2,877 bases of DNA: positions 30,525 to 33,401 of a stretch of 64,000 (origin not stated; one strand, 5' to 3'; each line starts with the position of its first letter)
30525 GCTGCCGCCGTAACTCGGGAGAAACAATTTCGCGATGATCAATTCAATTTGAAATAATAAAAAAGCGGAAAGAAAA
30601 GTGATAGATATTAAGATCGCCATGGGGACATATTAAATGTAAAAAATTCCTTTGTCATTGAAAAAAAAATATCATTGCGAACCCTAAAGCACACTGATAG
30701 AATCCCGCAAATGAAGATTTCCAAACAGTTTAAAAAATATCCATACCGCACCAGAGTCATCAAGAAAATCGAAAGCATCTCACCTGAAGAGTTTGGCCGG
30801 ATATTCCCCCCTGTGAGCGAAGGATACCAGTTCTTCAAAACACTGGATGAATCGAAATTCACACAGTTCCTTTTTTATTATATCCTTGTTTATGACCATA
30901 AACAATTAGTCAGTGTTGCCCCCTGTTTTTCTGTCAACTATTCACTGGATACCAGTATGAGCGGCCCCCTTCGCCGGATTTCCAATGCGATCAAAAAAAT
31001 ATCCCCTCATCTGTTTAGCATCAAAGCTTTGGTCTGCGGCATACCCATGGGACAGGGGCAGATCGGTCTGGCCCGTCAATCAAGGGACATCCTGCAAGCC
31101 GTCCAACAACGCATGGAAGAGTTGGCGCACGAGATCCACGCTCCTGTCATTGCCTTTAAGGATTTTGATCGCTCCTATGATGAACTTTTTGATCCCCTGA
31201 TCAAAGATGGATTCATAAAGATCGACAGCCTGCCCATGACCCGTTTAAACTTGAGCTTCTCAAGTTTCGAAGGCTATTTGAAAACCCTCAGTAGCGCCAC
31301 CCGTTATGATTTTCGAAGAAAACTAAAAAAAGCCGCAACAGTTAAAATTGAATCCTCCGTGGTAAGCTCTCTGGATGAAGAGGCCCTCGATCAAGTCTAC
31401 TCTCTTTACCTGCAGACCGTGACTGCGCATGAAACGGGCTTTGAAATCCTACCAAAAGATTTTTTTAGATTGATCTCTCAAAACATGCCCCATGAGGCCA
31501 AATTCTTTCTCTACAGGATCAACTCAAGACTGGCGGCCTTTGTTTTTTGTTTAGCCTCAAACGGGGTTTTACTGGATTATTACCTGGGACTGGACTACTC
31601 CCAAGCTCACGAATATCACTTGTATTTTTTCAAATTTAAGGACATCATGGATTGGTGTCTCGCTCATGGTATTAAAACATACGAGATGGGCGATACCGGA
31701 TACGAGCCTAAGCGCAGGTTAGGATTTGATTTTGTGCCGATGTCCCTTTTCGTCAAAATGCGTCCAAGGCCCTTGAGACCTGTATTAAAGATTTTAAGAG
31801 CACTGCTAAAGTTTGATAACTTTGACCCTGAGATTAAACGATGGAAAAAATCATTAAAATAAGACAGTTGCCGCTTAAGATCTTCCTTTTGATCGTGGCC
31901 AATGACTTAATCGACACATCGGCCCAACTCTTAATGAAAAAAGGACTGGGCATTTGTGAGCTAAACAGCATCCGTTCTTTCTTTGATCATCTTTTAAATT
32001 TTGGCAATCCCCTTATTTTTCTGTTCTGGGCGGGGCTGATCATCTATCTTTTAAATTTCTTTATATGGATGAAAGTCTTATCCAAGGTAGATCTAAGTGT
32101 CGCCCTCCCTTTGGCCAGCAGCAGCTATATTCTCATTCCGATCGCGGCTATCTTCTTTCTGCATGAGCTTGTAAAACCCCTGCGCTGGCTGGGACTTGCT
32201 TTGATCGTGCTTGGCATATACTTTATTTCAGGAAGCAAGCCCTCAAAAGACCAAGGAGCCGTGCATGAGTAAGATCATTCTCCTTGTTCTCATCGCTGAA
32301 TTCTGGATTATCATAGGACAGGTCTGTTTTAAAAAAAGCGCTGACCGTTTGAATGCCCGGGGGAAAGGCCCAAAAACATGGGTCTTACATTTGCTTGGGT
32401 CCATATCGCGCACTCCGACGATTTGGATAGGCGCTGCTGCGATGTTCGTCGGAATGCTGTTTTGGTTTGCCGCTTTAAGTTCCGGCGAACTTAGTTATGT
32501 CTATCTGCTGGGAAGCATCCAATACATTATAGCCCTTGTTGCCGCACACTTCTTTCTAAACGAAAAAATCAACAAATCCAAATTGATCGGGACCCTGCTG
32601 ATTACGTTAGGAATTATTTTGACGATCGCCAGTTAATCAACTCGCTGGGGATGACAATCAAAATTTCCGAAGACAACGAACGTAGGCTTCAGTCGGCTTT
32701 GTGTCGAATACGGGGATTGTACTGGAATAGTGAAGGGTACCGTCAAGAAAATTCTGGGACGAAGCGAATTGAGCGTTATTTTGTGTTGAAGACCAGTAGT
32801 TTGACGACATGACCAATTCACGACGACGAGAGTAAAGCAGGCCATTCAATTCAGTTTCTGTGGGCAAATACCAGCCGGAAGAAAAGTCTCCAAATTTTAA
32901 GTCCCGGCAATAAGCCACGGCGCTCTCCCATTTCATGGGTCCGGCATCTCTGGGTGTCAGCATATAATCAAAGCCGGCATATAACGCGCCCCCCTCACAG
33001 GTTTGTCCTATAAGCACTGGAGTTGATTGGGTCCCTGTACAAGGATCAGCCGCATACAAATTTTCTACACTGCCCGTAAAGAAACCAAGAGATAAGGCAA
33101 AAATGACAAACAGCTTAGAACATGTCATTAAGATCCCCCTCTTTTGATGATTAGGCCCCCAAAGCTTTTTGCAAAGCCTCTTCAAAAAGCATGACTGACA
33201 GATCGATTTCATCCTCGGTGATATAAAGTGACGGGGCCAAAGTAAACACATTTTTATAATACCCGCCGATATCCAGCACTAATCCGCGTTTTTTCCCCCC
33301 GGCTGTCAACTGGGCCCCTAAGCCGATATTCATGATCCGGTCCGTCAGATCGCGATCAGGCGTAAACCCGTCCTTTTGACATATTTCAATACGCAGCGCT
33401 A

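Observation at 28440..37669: Orphan lipid-type cluster: dedicated KAS + ACP + hydrolase + HAD phosphatase + omega-aminotransferase, facing an acyltransferase, a transporter pair and a membrane aminopropyltransferase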

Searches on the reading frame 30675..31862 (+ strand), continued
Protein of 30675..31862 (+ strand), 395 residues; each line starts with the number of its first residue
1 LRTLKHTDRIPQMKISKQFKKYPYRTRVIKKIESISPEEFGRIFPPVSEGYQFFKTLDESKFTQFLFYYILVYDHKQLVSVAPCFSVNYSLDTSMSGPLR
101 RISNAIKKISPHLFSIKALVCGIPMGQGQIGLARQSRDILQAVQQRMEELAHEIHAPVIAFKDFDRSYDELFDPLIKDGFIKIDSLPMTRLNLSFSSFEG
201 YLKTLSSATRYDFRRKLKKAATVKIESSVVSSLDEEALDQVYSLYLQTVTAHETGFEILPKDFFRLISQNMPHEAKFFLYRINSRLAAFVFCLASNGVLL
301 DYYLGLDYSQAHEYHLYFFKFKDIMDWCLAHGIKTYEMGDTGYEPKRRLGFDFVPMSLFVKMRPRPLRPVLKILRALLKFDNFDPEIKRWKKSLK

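Call 44: fold_search(model_id=the predicted structure, library=pdb)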
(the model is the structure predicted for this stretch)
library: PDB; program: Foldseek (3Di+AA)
matches with E <= 10: 814; with E <= 0.001: 142
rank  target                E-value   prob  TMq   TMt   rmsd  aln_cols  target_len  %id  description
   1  7z6a_A                2.5e-13  1.00  0.53  0.60   6.4       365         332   14  CRYSTAL STRUCTURE OF WEISSELLA VIRIDESCENS FEMXVV NON-RIBOSOMAL AMINO ACID TRANSFERASE IN COMPLEX WITH A PEPTIDYL-XNA  (released 2022-10-26)
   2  7z5y_A                1.0e-12  1.00  0.51  0.57   6.0       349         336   13  CRYSTAL STRUCTURE OF WEISSELLA VIRIDESCENS FEMXVV NON-RIBOSOMAL AMINO ACID TRANSFERASE IN COMPLEX WITH A PEPTIDYL-XNA  (released 2022-10-26)
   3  1xf8                  1.6e-12  1.00  0.54  0.60   6.4       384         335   13  Crystal Structure of Weissella viridescens FemX (Y254F) Mutant (released 2005-05-31)
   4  1ne9                  2.1e-12  1.00  0.53  0.59   6.4       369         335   14  Crystal Structure of Weissella viridescens FemX at 1.7 Ang Resolution (released 2004-02-10)
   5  4ii9_A                2.6e-12  1.00  0.51  0.57   6.0       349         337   13  Crystal structure of Weissella viridescens FemXVv non-ribosomal amino acid transferase in complex with a peptidyl-RNA  (released 2013-07-03)
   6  1xe4                  3.1e-12  1.00  0.56  0.62   6.2       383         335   13  Crystal Structure of Weissella viridescens FemX (K36M) Mutant (released 2005-05-31)
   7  9wqx                  3.7e-12  1.00  0.56  0.72   4.5       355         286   14  aminoacyl-tRNA-dependent peptide synthase, Sbb17, complexed with streptothrisamine (released 2026-04-01)
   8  9wqw                  5.8e-12  1.00  0.54  0.69   5.0       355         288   14  aminoacyl-tRNA-dependent peptide synthase, Sbb17 (released 2026-04-01)
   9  9wqy                  1.0e-11  1.00  0.55  0.71   4.8       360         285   12  aminoacyl-tRNA-dependent peptide synthase, Sba18, complexed with streptothrisamine (released 2026-04-01)
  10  6snr                  1.1e-10  1.00  0.57  0.54   7.1       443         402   12  Crystal structure of FemX (released 2020-09-09)
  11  5vrv_E                1.6e-10  1.00  0.45  0.53   6.6       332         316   12  2.05 Angstrom Resolution Crystal Structure of C-terminal Domain (DUF2156) of Putative Lysylphosphatidylglycerol Synthe (released 2017-05-24)
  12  5vrv_A                1.7e-10  1.00  0.46  0.54   6.1       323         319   11  2.05 Angstrom Resolution Crystal Structure of C-terminal Domain (DUF2156) of Putative Lysylphosphatidylglycerol Synthe (released 2017-05-24)
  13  5vrv_C                2.5e-10  1.00  0.47  0.55   6.2       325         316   12  2.05 Angstrom Resolution Crystal Structure of C-terminal Domain (DUF2156) of Putative Lysylphosphatidylglycerol Synthe (released 2017-05-24)
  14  5vrv_D                2.9e-10  1.00  0.48  0.57   6.0       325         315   13  2.05 Angstrom Resolution Crystal Structure of C-terminal Domain (DUF2156) of Putative Lysylphosphatidylglycerol Synthe (released 2017-05-24)
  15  1lrz                  3.2e-10  1.00  0.52  0.50   6.5       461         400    9  x-ray crystal structure of staphylococcus aureus femA (released 2002-09-04)
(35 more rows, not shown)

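Call 71: find_encoding_contigs(protein=P0174, flank=9000, max_places=1)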
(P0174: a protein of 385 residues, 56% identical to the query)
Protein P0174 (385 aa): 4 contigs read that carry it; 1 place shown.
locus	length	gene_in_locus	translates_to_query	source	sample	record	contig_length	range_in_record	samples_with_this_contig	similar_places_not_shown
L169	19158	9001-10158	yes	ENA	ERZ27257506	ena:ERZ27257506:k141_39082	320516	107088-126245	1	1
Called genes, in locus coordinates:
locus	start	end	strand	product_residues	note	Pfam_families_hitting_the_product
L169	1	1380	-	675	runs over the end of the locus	PF12728:HTH_17, PF04851:ResIII, PF18766:SWI2_SNF2 (weak), PF00271:Helicase_C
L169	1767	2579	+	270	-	PF00239:Resolvase, PF07508:Recombinase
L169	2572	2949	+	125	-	-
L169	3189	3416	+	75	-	PF12728:HTH_17 (weak)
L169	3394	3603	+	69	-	PF12844:HTH_19, PF13560:HTH_31 (weak), PF01381:HTH_3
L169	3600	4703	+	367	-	PF00589:Phage_integrase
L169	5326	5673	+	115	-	PF01740:STAS, PF13466:STAS_2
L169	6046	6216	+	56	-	-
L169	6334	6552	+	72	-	PF09905:VF530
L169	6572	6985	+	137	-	-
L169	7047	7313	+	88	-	-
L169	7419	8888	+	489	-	PF00999:Na_H_Exchanger, PF02080:TrkA_C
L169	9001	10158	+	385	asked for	PF04339:FemAB_like, PF13480:Acetyltransf_6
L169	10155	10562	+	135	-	PF00892:EamA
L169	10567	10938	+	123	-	PF00892:EamA, PF10639:TMEM234 (weak)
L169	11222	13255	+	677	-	PF03477:ATP-cone, PF13597:NRDD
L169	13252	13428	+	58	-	PF13597:NRDD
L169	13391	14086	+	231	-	PF13353:Fer4_12, PF04055:Radical_SAM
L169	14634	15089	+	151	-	PF22381:Staph_reg_Sar_Rot, PF01047:MarR, PF12802:MarR_2, PF13463:HTH_27 (weak), PF13601:HTH_34 (weak)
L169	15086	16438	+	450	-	PF02321:OEP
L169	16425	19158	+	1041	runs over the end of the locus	PF00873:ACR_tran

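Call 72: find_encoding_contigs(protein=P0232, flank=9000, max_places=1)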
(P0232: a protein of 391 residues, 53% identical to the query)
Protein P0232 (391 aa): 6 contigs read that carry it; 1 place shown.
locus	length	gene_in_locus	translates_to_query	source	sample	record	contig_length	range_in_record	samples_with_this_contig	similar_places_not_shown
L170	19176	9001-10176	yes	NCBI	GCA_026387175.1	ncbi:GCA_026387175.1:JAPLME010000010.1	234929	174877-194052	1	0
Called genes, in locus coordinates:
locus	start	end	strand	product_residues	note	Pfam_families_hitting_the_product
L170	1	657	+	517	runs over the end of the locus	PF00209:SNF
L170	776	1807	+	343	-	PF21016:RlmN_N, PF04055:Radical_SAM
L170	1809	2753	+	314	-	PF08308:PEGA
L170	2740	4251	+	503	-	PF13632:Glyco_trans_2_3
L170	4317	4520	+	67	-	-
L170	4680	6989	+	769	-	PF00317:Ribonuc_red_lgN, PF02867:Ribonuc_red_lgC, PF12637:TSCPD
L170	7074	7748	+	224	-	PF05552:MS_channel_1st_1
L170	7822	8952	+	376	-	PF04055:Radical_SAM, PF06969:HemN_C (faint)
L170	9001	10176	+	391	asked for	PF04339:FemAB_like, PF13480:Acetyltransf_6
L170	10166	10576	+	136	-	PF00892:EamA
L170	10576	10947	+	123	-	PF00892:EamA, PF05653:Mg_trans_NIPA, PF10639:TMEM234 (weak)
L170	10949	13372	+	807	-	PF05170:AsmA (faint), PF05359:DUF748, PF13116:YhdP (weak)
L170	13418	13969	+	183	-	-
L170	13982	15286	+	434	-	PF05977:MFS_3, PF07690:MFS_1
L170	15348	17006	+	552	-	PF05496:RuvB_N (weak), PF13177:DNA_pol3_delta2, PF13401:AAA_22 (weak), PF00004:AAA, PF07728:AAA_5 (weak), PF22608:DNAX_ATPase_lid, PF12169:DNA_pol3_gamma3, PF20964:DnaX_C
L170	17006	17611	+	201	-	PF21176:RecR_HhH, PF02132:RecR_ZnF, PF01751:Toprim, PF13662:Toprim_4, PF21175:RecR_C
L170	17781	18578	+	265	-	PF25231:DUF7847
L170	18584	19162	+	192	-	PF01558:POR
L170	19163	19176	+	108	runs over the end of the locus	PF13187:Fer4_9 (faint), PF12797:Fer4_2 (faint), PF00037:Fer4 (faint), PF12837:Fer4_6 (faint), PF13237:Fer4_10, PF14697:Fer4_21, PF12838:Fer4_7 (weak), PF13237:Fer4_10 (weak)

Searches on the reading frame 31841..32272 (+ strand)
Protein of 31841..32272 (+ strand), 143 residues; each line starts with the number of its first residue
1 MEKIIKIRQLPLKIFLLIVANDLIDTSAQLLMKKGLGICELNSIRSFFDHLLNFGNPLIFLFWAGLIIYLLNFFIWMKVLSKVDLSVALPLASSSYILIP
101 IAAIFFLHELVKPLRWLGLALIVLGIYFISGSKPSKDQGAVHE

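Call 3: search_protein_families(library=pfam, proteins=[window:31841-32272:+])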
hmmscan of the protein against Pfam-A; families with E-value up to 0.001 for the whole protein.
window:31841-32272:+ (143 aa): 1 family
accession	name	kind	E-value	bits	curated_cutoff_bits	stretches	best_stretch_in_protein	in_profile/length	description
PF00892.27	EamA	-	2.8e-09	37.8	28.2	1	57-130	61-134/135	EamA-like transporter family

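Call 4: search_protein_families(library=ncbifam, proteins=[window:31841-32272:+])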
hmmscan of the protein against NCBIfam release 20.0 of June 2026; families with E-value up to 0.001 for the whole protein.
window:31841-32272:+ (143 aa): 3 families
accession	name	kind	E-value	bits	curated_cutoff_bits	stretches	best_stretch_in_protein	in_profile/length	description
NF002816.2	PRK02971.1-2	equivalog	1.5e-12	48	99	1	23-130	8-117/120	4-amino-4-deoxy-L-arabinose-phosphoundecaprenol flippase subunit ArnF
NF011625.2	PRK15051.1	equivalog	3.9e-10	39.9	92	1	60-131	36-109/111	4-amino-4-deoxy-L-arabinose-phosphoundecaprenol flippase subunit ArnE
TIGR03340.1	phn_DUF6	hypoth_equivalog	5.4e-08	32.8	288.15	1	68-135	72-139/281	phosphonate utilization associated putative membrane protein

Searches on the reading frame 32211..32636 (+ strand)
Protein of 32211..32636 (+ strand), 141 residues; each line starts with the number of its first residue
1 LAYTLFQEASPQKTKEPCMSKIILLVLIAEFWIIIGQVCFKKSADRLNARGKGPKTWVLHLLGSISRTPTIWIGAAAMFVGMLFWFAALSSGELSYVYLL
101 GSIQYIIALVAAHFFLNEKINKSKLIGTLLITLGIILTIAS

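Call 3: search_protein_families(library=pfam, proteins=[window:32211-32636:+])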
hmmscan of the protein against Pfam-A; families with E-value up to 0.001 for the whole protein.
window:32211-32636:+ (141 aa): 2 families
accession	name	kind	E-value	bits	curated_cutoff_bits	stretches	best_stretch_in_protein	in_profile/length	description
PF00892.27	EamA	-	8.3e-11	42.8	28.2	1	68-139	63-134/135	EamA-like transporter family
PF05653.20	Mg_trans_NIPA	-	3.6e-06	26.8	26.2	1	67-137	48-118/295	Magnesium transporter NIPA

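Call 4: search_protein_families(library=ncbifam, proteins=[window:32211-32636:+])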
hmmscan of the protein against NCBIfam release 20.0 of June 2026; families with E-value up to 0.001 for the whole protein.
window:32211-32636:+ (141 aa): 3 families
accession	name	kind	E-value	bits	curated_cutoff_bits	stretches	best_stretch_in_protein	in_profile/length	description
NF002816.2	PRK02971.1-2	equivalog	7.3e-08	32.9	99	1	34-138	11-116/120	4-amino-4-deoxy-L-arabinose-phosphoundecaprenol flippase subunit ArnF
NF011625.2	PRK15051.1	equivalog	9.2e-06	25.8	92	1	23-138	3-107/111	4-amino-4-deoxy-L-arabinose-phosphoundecaprenol flippase subunit ArnE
TIGR00950.1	2A78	equivalog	0.00095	18.6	230.2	0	70-136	198-264/264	carboxylate/amino acid/amine transporter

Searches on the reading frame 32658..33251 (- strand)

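Call 3: search_protein_families(library=pfam, proteins=[window:32658-33251:-])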
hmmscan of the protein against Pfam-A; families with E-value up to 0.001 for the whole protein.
window:32658-33251:- (197 aa): 1 family
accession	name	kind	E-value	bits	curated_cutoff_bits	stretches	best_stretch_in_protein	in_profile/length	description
PF07603.17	Lcl_C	-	5.4e-09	36.8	34.9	1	102-195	18-117/117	Lcl C-terminal domain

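Call 4: search_protein_families(library=ncbifam, proteins=[window:32658-33251:-])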
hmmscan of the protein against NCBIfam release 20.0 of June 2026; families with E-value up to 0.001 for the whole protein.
window:32658-33251:- (197 aa): 1 family
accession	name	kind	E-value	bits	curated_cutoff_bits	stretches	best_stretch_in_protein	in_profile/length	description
NF046116.1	adhesin_Lcl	equivalog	0.00028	19.5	500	1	121-174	361-415/431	collagen-like adhesin Lcl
